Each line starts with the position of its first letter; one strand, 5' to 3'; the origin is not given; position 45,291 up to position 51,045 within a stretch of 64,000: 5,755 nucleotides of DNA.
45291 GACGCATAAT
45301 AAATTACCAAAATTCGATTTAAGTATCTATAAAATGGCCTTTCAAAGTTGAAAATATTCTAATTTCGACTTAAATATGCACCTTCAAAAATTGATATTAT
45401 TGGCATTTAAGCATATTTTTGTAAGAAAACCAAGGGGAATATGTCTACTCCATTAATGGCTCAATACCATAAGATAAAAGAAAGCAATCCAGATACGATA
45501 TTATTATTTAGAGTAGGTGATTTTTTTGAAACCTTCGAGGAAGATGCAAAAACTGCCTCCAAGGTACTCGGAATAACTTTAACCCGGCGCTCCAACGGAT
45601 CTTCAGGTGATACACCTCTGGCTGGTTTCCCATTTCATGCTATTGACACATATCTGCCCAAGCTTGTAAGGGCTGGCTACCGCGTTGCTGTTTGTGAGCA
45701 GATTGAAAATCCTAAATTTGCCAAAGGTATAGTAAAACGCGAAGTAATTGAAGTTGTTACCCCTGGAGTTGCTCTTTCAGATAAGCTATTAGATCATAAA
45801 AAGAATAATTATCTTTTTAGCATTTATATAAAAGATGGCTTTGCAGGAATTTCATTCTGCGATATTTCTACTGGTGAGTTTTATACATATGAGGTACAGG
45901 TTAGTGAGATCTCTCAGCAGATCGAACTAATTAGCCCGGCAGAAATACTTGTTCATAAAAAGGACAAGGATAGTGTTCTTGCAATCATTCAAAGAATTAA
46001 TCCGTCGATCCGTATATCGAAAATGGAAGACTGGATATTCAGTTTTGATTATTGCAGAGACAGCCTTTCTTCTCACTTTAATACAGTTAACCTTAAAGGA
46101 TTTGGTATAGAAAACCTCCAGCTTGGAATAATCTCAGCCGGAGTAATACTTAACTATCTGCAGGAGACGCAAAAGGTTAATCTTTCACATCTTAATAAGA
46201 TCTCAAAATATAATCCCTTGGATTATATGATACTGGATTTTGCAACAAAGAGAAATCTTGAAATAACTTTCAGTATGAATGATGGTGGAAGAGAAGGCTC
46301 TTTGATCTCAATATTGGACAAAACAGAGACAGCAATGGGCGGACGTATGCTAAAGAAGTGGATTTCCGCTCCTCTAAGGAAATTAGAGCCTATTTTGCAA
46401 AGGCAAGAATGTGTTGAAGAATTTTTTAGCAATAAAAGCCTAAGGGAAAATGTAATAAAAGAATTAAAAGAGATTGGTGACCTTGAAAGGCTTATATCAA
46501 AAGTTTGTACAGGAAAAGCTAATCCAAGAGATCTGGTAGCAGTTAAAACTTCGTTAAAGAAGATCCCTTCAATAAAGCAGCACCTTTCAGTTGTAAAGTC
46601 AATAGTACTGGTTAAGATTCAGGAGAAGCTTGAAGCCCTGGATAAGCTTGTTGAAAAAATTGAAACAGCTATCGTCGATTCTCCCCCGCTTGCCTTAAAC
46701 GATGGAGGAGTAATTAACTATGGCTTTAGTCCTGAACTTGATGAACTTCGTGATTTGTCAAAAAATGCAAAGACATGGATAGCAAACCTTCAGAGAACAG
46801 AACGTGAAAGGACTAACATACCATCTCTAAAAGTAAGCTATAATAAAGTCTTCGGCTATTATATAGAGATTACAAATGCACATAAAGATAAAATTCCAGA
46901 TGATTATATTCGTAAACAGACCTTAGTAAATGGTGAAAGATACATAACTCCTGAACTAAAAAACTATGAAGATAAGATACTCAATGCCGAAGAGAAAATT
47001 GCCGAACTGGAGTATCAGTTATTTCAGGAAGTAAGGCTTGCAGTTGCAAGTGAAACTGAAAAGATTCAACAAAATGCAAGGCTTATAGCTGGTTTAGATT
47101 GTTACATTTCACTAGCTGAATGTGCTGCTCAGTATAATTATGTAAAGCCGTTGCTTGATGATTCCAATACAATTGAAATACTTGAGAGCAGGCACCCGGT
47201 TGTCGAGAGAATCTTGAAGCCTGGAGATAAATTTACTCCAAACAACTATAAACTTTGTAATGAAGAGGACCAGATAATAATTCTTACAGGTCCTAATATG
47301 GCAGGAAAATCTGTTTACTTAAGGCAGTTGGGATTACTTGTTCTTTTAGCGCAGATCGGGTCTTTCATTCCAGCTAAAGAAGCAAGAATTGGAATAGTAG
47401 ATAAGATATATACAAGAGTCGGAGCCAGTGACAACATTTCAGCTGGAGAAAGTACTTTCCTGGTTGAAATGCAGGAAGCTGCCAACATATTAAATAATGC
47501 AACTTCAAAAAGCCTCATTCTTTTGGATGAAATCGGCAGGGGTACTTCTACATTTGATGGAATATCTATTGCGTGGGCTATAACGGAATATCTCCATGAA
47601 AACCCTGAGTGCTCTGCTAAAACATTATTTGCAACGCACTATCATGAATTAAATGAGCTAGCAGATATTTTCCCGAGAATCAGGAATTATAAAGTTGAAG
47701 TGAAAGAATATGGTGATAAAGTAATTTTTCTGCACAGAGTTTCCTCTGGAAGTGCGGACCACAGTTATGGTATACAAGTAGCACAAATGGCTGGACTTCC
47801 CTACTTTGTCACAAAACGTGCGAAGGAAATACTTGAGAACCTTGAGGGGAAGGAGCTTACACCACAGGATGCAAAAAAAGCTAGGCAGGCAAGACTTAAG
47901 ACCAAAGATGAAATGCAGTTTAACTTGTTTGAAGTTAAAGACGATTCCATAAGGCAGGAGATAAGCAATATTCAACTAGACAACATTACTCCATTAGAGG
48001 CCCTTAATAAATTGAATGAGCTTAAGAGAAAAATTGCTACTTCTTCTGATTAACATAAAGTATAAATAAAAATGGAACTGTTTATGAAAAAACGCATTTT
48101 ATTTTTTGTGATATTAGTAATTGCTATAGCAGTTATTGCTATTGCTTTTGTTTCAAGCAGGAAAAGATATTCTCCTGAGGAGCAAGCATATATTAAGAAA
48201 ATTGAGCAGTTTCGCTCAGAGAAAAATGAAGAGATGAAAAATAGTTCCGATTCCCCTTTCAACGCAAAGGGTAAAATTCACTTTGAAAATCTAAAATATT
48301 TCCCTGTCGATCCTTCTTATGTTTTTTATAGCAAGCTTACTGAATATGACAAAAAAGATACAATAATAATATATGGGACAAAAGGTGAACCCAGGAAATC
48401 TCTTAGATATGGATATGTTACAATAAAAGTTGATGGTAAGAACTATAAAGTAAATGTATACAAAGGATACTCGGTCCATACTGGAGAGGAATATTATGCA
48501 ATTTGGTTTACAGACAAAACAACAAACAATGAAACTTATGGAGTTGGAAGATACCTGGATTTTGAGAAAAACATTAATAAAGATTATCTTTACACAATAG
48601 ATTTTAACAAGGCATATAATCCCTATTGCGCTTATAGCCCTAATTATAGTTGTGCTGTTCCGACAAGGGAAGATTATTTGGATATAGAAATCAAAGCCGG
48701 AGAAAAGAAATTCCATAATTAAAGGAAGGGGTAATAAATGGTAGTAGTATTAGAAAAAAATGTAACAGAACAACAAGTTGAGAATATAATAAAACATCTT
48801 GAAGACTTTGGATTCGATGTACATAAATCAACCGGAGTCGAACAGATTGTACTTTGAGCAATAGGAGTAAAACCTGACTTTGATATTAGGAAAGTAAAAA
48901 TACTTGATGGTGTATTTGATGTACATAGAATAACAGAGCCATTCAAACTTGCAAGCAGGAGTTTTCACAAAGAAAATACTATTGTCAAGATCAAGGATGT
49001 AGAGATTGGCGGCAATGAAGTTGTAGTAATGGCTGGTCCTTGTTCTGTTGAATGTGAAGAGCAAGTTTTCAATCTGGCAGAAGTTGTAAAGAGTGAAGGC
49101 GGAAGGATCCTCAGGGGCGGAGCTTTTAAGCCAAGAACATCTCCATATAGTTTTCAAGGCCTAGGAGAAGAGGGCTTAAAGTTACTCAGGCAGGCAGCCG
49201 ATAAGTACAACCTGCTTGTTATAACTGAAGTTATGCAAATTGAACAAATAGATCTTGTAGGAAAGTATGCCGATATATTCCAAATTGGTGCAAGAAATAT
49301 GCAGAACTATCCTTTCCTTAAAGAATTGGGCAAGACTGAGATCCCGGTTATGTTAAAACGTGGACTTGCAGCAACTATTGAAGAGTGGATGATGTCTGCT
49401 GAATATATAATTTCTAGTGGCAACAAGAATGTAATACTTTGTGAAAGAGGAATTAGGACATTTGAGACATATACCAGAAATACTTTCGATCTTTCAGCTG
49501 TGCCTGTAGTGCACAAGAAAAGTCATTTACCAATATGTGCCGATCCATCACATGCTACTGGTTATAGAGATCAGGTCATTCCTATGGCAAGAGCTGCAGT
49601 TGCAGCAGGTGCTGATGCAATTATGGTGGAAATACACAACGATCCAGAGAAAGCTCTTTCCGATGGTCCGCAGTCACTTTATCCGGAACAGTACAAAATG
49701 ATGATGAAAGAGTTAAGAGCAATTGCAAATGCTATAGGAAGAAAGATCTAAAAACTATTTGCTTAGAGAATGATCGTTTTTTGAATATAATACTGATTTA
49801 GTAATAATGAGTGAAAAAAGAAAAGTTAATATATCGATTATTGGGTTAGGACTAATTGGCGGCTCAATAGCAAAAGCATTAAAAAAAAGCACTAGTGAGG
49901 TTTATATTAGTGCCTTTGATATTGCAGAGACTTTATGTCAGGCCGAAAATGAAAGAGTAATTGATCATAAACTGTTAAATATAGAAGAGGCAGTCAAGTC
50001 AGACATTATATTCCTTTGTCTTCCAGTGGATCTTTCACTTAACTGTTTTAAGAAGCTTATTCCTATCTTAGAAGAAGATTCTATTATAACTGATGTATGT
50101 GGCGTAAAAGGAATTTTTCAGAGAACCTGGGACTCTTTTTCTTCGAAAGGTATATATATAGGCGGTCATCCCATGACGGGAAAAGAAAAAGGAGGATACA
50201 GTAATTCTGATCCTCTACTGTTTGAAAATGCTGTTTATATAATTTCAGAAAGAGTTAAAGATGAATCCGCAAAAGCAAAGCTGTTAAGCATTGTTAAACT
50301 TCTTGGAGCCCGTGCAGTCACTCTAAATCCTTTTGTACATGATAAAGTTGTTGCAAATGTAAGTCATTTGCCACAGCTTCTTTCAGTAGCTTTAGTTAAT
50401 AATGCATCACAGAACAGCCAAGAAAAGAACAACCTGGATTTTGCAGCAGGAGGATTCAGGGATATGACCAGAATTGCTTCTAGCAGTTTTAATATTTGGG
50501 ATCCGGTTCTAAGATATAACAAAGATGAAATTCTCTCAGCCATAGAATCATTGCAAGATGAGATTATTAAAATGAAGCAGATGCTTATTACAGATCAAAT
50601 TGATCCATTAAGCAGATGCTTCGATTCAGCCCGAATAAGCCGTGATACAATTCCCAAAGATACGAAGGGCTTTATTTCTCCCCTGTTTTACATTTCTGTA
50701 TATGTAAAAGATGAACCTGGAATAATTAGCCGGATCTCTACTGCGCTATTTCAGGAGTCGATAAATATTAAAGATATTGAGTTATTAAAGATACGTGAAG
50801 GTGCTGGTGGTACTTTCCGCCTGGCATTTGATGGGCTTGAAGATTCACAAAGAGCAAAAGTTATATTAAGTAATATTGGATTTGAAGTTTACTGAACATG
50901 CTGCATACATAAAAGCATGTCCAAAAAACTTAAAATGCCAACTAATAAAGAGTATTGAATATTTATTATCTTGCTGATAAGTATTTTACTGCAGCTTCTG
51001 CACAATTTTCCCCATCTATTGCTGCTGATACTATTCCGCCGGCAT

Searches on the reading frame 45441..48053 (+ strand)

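Call 85: search_protein_families(library=pfam, proteins=[window:45441-48053:+], max_evalue=0.00001)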
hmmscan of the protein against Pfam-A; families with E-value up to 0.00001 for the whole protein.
window:45441-48053:+ (870 aa): 5 families
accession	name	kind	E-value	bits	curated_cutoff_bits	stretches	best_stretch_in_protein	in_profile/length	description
PF00488.27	MutS_V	-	8e-82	274.2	30.2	1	613-802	1-188/188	MutS domain V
PF05192.23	MutS_III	-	1.3e-53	182.7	34.1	1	268-559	1-194/194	MutS domain III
PF01624.25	MutS_I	-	1.2e-40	138.7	20.6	1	3-114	1-112/113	MutS domain I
PF05190.23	MutS_IV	-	1.4e-34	118.7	22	1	428-519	1-92/92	MutS family domain IV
PF05188.22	MutS_II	-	9.2e-23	81.5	25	1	123-251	1-132/133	MutS domain II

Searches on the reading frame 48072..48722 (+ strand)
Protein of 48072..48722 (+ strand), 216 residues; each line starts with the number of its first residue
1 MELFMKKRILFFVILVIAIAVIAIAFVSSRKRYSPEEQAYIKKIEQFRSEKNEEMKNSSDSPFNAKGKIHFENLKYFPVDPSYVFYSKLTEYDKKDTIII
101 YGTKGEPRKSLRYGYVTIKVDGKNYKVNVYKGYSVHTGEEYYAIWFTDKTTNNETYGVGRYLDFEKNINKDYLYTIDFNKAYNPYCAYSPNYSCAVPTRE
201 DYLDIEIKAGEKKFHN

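Call 85: search_protein_families(library=pfam, proteins=[window:48072-48722:+], max_evalue=0.00001)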
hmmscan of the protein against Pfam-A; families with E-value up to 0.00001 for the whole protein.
window:48072-48722:+ (216 aa): 1 family
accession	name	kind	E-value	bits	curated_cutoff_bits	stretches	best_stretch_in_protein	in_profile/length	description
PF07920.16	DUF1684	-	3.1e-40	138.1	25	1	70-212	2-139/139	Protein of unknown function (DUF1684)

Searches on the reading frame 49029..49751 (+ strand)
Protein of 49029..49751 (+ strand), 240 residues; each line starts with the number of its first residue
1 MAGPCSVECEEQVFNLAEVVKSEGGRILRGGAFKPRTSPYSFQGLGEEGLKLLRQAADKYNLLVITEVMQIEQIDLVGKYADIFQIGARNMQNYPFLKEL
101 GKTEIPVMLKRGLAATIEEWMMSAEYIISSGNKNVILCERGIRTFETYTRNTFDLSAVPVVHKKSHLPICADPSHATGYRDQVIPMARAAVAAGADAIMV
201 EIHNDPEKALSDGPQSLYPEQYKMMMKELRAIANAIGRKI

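Call 85: search_protein_families(library=pfam, proteins=[window:49029-49751:+], max_evalue=0.00001)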
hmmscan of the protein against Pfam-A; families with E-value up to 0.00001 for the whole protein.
window:49029-49751:+ (240 aa): 2 families
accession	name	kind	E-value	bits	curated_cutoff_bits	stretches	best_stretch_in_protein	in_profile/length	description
PF00793.26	DAHP_synth_1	-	3.6e-76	256.1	25.5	1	2-231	22-266/270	DAHP synthetase I family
PF03102.20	NeuB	-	2.1e-14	54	22.1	1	44-239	52-239/241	NeuB family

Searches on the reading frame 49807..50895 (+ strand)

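Call 85: search_protein_families(library=pfam, proteins=[window:49807-50895:+], max_evalue=0.00001)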
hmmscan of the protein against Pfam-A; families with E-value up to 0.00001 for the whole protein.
window:49807-50895:+ (362 aa): 3 families
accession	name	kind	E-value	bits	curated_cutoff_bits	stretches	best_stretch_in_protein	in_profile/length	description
PF02153.23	PDH_N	-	2.6e-28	98.9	26.5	1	21-171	1-153/154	Prephenate dehydrogenase, nucleotide-binding domain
PF20463.3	PDH_C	-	1.3e-20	74.1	22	1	175-272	2-100/102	Prephenate dehydrogenase, dimerization domain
PF01842.31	ACT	-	1.4e-06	28.4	27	1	295-339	2-44/66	ACT domain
